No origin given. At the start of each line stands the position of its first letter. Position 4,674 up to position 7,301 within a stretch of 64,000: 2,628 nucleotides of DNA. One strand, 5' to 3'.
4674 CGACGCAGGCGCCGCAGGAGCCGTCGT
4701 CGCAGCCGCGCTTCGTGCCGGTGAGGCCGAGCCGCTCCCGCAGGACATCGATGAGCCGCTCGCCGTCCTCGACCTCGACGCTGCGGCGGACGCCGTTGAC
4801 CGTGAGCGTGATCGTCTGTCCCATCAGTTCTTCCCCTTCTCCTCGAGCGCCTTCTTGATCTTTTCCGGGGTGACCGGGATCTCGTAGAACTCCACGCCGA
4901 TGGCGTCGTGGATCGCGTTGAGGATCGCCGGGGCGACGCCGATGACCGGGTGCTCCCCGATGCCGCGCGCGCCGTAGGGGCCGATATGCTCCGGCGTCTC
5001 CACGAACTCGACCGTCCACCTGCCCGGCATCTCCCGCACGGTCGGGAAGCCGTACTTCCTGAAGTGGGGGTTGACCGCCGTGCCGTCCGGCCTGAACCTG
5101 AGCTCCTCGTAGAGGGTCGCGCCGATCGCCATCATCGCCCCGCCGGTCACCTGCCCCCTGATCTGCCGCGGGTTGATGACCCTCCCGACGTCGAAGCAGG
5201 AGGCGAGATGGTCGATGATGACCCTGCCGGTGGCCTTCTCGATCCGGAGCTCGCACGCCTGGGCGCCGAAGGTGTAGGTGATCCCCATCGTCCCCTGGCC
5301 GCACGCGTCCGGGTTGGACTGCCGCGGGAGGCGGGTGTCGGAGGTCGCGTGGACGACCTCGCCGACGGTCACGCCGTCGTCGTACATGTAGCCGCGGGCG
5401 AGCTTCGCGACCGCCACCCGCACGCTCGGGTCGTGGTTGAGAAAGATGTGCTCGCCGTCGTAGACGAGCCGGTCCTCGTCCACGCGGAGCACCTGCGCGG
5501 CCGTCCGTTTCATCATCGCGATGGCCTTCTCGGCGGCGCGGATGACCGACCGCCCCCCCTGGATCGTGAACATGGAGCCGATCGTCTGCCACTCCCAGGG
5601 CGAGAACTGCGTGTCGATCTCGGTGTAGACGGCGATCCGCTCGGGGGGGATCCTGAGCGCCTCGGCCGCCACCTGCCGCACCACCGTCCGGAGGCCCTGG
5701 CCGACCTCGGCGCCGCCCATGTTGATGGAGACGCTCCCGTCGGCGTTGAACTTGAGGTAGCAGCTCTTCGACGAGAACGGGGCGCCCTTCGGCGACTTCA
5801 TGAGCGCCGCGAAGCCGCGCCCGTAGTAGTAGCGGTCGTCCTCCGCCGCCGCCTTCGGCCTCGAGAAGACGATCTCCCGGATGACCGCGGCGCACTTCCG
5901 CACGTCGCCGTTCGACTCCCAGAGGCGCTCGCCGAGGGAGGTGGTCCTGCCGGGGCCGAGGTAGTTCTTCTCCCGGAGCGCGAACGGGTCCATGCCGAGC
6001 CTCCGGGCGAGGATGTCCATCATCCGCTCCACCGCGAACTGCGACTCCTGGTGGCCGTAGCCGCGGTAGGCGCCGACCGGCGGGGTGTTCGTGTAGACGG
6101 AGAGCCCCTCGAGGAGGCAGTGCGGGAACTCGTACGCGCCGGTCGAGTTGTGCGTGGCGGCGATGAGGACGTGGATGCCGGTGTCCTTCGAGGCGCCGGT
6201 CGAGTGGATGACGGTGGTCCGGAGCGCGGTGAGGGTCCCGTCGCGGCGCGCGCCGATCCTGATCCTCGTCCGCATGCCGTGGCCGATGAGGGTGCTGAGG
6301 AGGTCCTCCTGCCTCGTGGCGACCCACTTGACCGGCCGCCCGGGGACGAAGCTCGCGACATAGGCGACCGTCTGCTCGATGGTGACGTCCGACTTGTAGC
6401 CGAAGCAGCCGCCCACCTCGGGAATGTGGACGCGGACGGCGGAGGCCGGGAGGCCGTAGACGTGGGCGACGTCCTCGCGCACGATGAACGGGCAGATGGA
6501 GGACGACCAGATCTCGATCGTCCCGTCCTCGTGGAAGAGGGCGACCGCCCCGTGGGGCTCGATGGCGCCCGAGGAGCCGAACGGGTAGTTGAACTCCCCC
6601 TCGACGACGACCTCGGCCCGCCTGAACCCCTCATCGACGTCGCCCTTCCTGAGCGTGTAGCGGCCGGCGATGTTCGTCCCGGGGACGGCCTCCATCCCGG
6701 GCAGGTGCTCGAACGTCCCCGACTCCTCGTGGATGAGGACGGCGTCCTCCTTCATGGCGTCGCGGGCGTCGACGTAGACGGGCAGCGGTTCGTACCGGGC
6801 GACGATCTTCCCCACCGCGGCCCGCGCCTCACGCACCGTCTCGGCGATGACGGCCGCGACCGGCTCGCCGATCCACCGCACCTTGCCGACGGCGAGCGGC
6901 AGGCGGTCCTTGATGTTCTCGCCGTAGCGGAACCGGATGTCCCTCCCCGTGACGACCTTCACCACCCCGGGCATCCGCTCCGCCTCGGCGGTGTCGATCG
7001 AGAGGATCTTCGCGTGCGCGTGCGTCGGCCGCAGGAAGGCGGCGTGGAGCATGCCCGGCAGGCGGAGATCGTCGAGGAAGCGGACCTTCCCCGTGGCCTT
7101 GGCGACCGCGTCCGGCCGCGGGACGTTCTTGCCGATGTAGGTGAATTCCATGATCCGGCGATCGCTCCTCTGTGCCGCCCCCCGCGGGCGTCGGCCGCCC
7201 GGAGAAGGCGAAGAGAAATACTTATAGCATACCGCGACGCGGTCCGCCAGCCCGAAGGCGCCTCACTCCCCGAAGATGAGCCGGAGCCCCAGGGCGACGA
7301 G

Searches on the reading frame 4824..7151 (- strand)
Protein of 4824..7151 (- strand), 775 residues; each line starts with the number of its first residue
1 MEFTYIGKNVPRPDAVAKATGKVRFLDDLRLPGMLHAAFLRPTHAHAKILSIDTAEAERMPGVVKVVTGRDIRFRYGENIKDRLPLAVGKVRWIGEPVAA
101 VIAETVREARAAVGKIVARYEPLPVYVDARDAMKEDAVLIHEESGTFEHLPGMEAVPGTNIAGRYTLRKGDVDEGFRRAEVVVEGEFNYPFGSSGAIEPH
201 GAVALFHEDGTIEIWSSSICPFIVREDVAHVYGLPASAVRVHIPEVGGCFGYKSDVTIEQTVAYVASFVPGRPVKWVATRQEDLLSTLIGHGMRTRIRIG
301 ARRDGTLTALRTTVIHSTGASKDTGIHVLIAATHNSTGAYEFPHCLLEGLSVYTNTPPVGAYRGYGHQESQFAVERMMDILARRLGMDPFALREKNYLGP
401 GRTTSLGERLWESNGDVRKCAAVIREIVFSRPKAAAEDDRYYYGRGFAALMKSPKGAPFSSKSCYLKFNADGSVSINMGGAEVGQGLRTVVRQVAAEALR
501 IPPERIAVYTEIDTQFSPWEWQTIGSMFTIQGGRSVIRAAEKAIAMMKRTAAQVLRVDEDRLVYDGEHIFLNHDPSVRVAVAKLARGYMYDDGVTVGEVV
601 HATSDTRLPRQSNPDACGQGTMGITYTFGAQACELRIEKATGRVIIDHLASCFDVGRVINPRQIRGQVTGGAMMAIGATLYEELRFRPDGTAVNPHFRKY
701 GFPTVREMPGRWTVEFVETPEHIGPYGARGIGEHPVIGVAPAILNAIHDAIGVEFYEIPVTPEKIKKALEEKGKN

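Call 47: search_protein_families(library=pfam, proteins=[window:4824-7151:-], max_evalue=0.001)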
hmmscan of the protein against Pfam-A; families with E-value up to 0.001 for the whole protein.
window:4824-7151:- (775 aa): 3 families
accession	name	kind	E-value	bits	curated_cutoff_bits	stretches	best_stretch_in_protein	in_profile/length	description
PF02738.23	MoCoBD_1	-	3.5e-78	262.5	27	1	159-397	8-244/244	Molybdopterin cofactor-binding domain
PF20256.3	MoCoBD_2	-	8.2e-61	206.4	27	1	436-709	16-283/283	Molybdopterin cofactor-binding domain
PF01315.27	Ald_Xan_dh_C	-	2.3e-26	92.7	31.3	1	20-124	1-110/110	Aldehyde oxidase and xanthine dehydrogenase, a/b hammerhead domain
